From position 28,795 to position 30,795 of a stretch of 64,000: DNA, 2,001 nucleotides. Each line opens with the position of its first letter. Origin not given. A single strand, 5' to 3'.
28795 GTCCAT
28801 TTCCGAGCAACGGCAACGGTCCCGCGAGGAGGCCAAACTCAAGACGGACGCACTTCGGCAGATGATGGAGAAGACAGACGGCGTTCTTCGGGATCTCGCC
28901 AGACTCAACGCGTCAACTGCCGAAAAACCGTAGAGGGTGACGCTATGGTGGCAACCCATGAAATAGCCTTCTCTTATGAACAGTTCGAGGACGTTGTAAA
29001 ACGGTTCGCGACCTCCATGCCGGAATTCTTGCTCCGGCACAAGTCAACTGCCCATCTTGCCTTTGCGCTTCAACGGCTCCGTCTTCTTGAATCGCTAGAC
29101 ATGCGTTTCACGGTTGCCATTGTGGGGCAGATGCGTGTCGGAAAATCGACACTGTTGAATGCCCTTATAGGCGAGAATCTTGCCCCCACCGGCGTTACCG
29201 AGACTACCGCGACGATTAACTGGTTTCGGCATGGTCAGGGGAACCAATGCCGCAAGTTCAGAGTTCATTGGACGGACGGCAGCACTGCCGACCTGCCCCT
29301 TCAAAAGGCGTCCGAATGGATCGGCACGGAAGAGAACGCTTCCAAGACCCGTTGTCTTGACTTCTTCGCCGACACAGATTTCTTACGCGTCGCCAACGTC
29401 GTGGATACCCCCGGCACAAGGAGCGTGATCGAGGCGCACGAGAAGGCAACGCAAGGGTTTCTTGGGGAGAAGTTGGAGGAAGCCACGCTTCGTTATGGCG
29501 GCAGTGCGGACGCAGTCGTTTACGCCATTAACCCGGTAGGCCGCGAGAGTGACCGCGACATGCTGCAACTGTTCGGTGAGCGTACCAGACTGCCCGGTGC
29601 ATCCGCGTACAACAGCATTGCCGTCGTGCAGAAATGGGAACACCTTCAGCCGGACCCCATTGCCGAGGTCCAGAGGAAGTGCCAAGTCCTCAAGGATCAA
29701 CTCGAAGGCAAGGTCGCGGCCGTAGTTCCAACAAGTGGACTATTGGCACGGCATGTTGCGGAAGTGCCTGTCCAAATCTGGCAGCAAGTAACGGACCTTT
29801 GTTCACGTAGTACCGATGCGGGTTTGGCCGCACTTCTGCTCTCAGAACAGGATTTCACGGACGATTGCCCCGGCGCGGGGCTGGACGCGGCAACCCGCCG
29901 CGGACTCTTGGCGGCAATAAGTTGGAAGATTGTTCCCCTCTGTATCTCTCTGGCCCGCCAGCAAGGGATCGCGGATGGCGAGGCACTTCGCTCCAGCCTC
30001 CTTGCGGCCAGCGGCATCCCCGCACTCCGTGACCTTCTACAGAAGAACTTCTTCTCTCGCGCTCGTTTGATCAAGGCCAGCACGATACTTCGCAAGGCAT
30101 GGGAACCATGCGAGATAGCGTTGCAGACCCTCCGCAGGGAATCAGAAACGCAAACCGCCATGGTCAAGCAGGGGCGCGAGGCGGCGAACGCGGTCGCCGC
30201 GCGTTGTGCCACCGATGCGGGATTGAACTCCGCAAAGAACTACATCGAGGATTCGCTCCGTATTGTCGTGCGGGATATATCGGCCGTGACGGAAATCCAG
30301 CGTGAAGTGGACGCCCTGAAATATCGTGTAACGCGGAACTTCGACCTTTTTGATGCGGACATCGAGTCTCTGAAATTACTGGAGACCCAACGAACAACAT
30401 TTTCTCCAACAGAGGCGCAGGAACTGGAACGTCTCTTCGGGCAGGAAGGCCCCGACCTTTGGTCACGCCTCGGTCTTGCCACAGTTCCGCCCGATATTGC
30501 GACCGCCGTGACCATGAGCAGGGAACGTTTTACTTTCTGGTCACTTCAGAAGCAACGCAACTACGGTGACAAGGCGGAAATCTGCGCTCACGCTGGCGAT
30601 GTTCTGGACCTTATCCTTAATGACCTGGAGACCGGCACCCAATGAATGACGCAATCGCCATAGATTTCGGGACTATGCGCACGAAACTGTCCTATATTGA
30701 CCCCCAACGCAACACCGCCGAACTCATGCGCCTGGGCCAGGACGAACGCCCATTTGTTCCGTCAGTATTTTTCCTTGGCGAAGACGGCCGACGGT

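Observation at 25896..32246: Candidate novel system: papain-like peptidase + two dynamin-like GTPases + SBD-less Hsp70-like ATPase in one coupled operon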

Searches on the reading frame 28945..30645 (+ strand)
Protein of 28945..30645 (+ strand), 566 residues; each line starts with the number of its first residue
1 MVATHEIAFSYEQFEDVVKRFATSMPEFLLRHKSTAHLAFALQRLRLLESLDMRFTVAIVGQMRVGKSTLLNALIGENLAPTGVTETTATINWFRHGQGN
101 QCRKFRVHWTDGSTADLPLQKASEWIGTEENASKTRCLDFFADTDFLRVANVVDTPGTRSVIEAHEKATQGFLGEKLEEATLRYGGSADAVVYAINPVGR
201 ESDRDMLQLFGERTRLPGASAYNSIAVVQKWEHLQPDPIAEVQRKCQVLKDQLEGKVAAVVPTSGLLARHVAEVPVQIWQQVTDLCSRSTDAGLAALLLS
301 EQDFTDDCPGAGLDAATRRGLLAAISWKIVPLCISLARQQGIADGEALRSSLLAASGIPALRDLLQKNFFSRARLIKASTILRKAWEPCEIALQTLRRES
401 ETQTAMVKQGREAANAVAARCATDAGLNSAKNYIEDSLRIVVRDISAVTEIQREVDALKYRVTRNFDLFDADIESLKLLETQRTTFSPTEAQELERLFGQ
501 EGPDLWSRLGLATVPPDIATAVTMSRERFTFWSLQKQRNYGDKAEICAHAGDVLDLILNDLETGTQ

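Call 4: search_protein_families(library=pfam, proteins=[window:28945-30645:+], max_evalue=0.01)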
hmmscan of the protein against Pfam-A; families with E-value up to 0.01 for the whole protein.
window:28945-30645:+ (566 aa): 6 families
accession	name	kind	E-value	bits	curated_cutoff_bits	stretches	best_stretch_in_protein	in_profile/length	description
PF00350.29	Dynamin_N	-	1.7e-15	57.9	27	1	57-173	1-126/168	Dynamin family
PF01926.29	MMR_HSR1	-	5e-09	36.7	21.9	1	56-209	1-99/113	50S ribosome-binding GTPase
PF03193.22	RsgA_GTPase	-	0.00072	19.9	30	1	47-83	100-135/174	RsgA GTPase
PF02421.24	FeoB_N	-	0.0062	16.5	27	0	56-79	2-25/156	Ferrous iron transport protein B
PF04548.22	AIG1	-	0.0094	15.7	27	0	56-86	2-32/212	AIG1 family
PF00735.24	Septin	-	0.0097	15.6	26.2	0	53-86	3-36/280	Septin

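Call 5: search_protein_families(library=padloc, proteins=[window:28945-30645:+], max_evalue=0.01)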
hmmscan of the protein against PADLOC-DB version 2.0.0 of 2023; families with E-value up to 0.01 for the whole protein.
window:28945-30645:+ (566 aa): 3 families
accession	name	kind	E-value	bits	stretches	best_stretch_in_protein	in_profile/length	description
PDLC03839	LeoA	-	1.9e-08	31.8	1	49-92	53-98/559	-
PDLC03841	LeoBC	-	1.8e-05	22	1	40-99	65-98/601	-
PDLC00600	ZorA1|ZorA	-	0.0013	15.4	1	373-475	533-637/677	MotA/ExbB/TolQ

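Call 6: search_protein_families(library=ncbifam, proteins=[window:28945-30645:+], max_evalue=0.01)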
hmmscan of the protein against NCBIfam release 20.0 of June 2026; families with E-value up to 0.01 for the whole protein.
window:28945-30645:+ (566 aa): 15 families
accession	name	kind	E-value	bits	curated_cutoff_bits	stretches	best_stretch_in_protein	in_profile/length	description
NF000908.1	PRK00089.1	equivalog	1.6e-08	34.2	237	1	56-85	5-34/291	GTPase Era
NF052648.1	DynmDynABac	equivalog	4.2e-08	31.5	1600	1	43-95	601-651/1187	dynamin GTPase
TIGR03594.1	GTPase_EngA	equivalog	5.9e-06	25.6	306.7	1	55-78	176-199/432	ribosome biogenesis GTPase Der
NF007368.0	PRK09866.1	equivalog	1.5e-05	23.5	1146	1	45-140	62-153/742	clamp-binding protein CrfC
TIGR00231.1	small_GTP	domain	4.4e-05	23.3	42.5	1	55-159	4-64/164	GTP-binding protein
NF003661.0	PRK05291.1-3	equivalog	0.00013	21.5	380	1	37-80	199-242/448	tRNA uridine-5-carboxymethylaminomethyl(34) synthesis GTPase MnmE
TIGR00450.1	mnmE_trmE_thdF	equivalog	0.00014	21.1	252.6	1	2-78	158-233/446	tRNA uridine-5-carboxymethylaminomethyl(34) synthesis GTPase MnmE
TIGR03918.1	GTP_HydF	equivalog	0.00035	19.5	325.55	1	53-89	6-42/392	[FeFe] hydrogenase H-cluster maturation GTPase HydF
TIGR03598.1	GTPase_YsxC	equivalog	0.00038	20.2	124.45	1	54-97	18-63/186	ribosome biogenesis GTP-binding protein YihA/YsxC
TIGR00436.1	era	equivalog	0.00044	19.7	116.25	1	56-83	2-29/270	GTPase Era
TIGR03597.1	GTPase_YqeH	equivalog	0.0029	16.8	297.4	0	46-79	147-180/361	ribosome biogenesis GTPase YqeH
NF007071.0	PRK09518.1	equivalog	0.0034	16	953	0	53-80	270-297/706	bifunctional cytidylate kinase/GTPase Der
TIGR03596.1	GTPase_YlqF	equivalog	0.0069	15.8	208.2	0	54-85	118-149/276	ribosome biogenesis GTPase YlqF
NF002828.0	PRK03003.1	equivalog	0.0086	14.7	631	0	52-80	38-66/477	ribosome biogenesis GTPase Der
NF000355.4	ribo_prot_ABC_F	equivalog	0.0097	14.8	380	0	57-94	31-70/499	ribosomal protection-like ABC-F family protein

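Call 62: search_solved_structures(query=window:28945-30642:+, max_evalue=0.01)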
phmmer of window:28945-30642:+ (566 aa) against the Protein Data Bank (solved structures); distinct sequences matched with E-value up to 0.01: 7.
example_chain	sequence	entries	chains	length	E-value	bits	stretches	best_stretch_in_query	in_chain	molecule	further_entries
5owv_C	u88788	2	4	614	3.3e-11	45.8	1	35-159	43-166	GTP-binding protein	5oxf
2j68_A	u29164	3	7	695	2.9e-07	32.8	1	55-115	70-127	BACTERIAL DYNAMIN-LIKE PROTEIN | DYNAMIN FAMILY PROTEIN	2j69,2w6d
5owv_A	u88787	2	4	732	0.00077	21.5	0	47-103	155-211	GTP-binding protein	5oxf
6xrs_A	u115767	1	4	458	0.0012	20.8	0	56-80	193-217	GTPase Der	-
6j72_A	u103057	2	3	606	0.002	20.1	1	42-174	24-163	Isoniazid inducible gene protein IniA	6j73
7am2_BU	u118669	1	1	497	0.0067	18.4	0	41-78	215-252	GTPase Der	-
6tjg_A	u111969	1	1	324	0.008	18.1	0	179-203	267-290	Cake8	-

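Call 70: search_solved_structures(query=A3, max_evalue=0.01, show_alignments=1)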
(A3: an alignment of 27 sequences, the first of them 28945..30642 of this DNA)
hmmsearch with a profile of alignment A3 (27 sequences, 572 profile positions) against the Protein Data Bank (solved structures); distinct sequences matched with E-value up to 0.01: 63 (the best 60 are shown).
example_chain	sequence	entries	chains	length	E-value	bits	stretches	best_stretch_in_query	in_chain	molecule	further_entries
5owv_C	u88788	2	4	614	9.6e-23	83.9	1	16-164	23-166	GTP-binding protein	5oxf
2j68_A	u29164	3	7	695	5.3e-16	61.6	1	48-163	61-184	BACTERIAL DYNAMIN-LIKE PROTEIN | DYNAMIN FAMILY PROTEIN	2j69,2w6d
5owv_A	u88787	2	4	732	2.8e-14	55.9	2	17-152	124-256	GTP-binding protein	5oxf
6j72_A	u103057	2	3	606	7.6e-14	54.5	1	32-179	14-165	Isoniazid inducible gene protein IniA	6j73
7aoi_XL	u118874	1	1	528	2.6e-10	42.8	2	26-73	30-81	GTP-binding protein, putative,mt-EngA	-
6yxx_EA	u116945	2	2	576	3.5e-10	42.4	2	27-73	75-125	mt-EngA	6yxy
7am2_BU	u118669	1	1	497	7.7e-10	41.2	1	53-75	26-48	GTPase Der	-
1mky_A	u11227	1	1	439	2.2e-09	39.7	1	53-81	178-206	Probable GTP-binding protein engA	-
9em9_A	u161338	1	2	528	3.5e-08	35.8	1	20-106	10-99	Slr0869 protein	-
4dcs_A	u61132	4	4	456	2.5e-07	33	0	58-86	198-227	GTP-BINDING PROTEIN ENGA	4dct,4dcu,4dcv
6xrs_A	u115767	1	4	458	2.6e-07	32.9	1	59-79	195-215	GTPase Der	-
5dn8_A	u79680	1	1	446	2.7e-07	32.8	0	55-79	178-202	GTPase Der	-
2hjg_A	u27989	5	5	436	3.5e-07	32.5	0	58-87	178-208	GTP-binding protein engA | GTPase Der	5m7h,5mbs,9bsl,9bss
9bs0_W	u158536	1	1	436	7.7e-07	31.3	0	59-79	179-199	GTPase Der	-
7zw6_A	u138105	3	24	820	8.2e-07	31.3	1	20-106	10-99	Slr0869 protein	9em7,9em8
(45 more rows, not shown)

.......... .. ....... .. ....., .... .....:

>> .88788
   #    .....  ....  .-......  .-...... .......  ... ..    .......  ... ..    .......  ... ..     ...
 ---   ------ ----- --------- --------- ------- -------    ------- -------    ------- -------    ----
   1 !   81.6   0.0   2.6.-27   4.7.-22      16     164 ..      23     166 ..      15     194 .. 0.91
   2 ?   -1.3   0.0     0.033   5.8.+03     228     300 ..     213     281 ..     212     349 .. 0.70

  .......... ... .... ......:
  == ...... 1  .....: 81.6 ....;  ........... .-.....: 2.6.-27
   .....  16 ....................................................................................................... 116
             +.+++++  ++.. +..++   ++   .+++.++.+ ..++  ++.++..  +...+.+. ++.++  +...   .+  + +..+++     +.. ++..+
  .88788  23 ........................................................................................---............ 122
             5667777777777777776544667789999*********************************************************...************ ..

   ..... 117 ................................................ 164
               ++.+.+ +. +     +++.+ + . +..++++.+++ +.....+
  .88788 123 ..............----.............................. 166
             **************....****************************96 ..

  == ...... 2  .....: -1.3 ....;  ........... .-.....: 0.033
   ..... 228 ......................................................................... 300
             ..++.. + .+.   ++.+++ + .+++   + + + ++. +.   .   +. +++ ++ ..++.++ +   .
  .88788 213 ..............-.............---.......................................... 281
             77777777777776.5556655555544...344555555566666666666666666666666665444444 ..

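Call 72: find_homologous_proteins(query=window:28945-30645:+, max_evalue=1e-10)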
Query window:28945-30645:+ (566 aa): 220 proteins with E <= 1e-10 among 8000 candidates; the best 120 are listed.
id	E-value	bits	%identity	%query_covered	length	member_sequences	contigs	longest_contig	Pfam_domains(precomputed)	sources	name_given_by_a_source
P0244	0.0e+0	1260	100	100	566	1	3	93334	PF01926.30,PF00350.30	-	-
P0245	0.0e+0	1159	92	100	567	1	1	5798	PF01926.30,PF00350.30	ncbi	-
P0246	0.0e+0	1142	91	100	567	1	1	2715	PF01926.30,PF00350.30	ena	-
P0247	0.0e+0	1111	89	99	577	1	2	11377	PF01926.30,PF00350.30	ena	-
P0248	0.0e+0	1068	85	100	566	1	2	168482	PF01926.30,PF00350.30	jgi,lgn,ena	-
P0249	0.0e+0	1035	82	100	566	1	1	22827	PF01926.30,PF00350.30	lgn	-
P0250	0.0e+0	1014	79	100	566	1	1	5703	PF01926.30,PF00350.30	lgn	-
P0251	2.6e-281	952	77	99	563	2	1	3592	PF01926.30,PF00350.30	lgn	-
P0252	3.2e-281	952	75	99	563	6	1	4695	PF01926.30,PF00350.30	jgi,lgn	-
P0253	1.0e-278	943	74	100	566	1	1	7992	PF01926.30,PF00350.30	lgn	-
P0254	4.5e-277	938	75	99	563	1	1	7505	PF01926.30,PF00350.30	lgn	-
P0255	5.9e-277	938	75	99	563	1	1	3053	PF01926.30,PF00350.30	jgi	-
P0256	6.0e-273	924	73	99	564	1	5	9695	PF01926.30,PF00350.30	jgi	jgi:hypothetical protein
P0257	7.2e-271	918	73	99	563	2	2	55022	PF01926.30,PF00350.30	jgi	jgi:hypothetical protein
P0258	2.6e-269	912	72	98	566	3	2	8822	PF01926.30,PF00350.30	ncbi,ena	-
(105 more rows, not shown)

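Call 81: predict_structure(alignment_id=A4)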
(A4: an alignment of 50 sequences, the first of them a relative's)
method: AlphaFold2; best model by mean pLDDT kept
length: 566 residues; sequences in the alignment: 50
mean_pLDDT: 84.4   pTM: 0.75
mean pLDDT of the five models: 84.4, 84.0, 83.7, 83.2, 81.5
residues with pLDDT >= 90: 275; 70-90: 207; 50-70: 64; < 50: 20
segments of 3 or more residues with pLDDT < 50: 1-3, 175-186, 216-219
pLDDT, mean of each block of 10 residues (from residue 1): 63 87 94 94 86 79 82 90 62 89 90 90 79 83 90 73 58 47 53 75 61 52 80 88 88 79 94 95 96 93 93 95 94 93 96 94 82 73 88 95 94 91 87 93 94 93 88 86 89 90 85 73 93 95 95 93 70
secondary structure, 60 per line:
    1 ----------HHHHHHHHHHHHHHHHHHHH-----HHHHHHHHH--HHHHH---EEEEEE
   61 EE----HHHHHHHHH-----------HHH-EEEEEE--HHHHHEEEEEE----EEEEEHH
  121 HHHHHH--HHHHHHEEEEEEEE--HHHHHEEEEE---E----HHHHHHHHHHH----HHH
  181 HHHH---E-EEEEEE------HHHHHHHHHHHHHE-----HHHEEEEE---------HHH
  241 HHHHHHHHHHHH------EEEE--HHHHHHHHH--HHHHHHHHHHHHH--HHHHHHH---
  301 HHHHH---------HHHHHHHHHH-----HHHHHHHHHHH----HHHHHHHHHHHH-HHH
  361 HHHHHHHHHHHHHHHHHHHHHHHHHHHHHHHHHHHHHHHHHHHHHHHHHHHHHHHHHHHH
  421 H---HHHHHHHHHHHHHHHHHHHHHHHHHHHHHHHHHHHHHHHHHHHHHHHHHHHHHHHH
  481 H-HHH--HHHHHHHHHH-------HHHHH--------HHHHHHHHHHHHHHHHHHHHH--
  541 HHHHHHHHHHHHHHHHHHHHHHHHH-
elements in order: H11-30 H36-44 H47-51 E55-62 H67-75 E91-96 H99-103 E104-109 E114-118 H119-126 H129-134 E135-142 H145-149 E150-154 H163-173 H178-184 E190-195 H202-214 E224-228 H238-252 E259-262 H265-273 H276-288 H291-297 H301-305 H315-324 H330-340 H345-356 H358-421 H425-481 H488-497 H505-509 H518-538 H541-565

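Call 85: fold_search(model_id=the predicted structure, library=pdb)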
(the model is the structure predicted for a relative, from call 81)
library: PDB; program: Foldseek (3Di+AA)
matches with E <= 10: 671; with E <= 0.001: 143
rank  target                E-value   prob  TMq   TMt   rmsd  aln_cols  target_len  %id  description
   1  5go4                  2.9e-11  1.00  0.37  0.48  10.3       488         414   13  Truncated mitofusin-1, nucleotide-free (released 2017-01-25)
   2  2j69_A                3.1e-11  1.00  0.33  0.29  31.4       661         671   15  Bacterial dynamin-like protein BDLP (released 2006-12-04)
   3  2j68                  7.7e-11  1.00  0.34  0.29  30.5       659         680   15  Bacterial dynamin-like protein BDLP, GDP bound (released 2006-12-04)
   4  6jfk                  2.0e-10  1.00  0.43  0.54   8.7       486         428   13  GDP bound Mitofusin2 (MFN2) (released 2019-11-13)
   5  9em9_A                2.3e-10  1.00  0.38  0.42  11.7       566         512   14  Structure of SynDLP MGD with GMPPNP (released 2024-09-11)
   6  7zw6_A                3.8e-10  1.00  0.42  0.32  41.8       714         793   13  Oligomeric structure of SynDLP (released 2023-04-19)
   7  6jfl_C                4.1e-10  1.00  0.37  0.49  10.6       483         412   12  Nucleotide-free Mitofusin2 (MFN2) (released 2019-11-13)
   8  6jfl_D                6.1e-10  1.00  0.40  0.52  10.4       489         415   12  Nucleotide-free Mitofusin2 (MFN2) (released 2019-11-13)
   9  6jfm_A                7.3e-10  1.00  0.42  0.54   9.8       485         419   12  Mitofusin2 (MFN2)_T111D (released 2019-11-13)
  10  5oxf_A                1.6e-09  1.00  0.35  0.29  45.3       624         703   14  An oligomerised bacterial dynamin pair provides a mechanism for the long range sensing and tethering of membranes (released 2018-09-05)
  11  9em7_A                1.7e-09  1.00  0.36  0.27  43.3       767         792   14  Oligomeric structure of SynDLP in presence of GTP (released 2024-09-11)
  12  5owv_B                2.6e-09  1.00  0.34  0.33  26.8       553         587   15  An oligomerised bacterial dynamin pair provides a mechanism for the long-range sensing and tethering of membranes (released 2018-09-05)
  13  6jfm_B                2.7e-09  1.00  0.40  0.52  10.6       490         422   12  Mitofusin2 (MFN2)_T111D (released 2019-11-13)
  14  5owv_A                2.7e-09  1.00  0.34  0.28  44.8       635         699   15  An oligomerised bacterial dynamin pair provides a mechanism for the long-range sensing and tethering of membranes (released 2018-09-05)
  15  5gom_A                3.5e-09  1.00  0.35  0.47  13.8       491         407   12  Truncated mitofusin-1, transition-like state (released 2017-02-01)
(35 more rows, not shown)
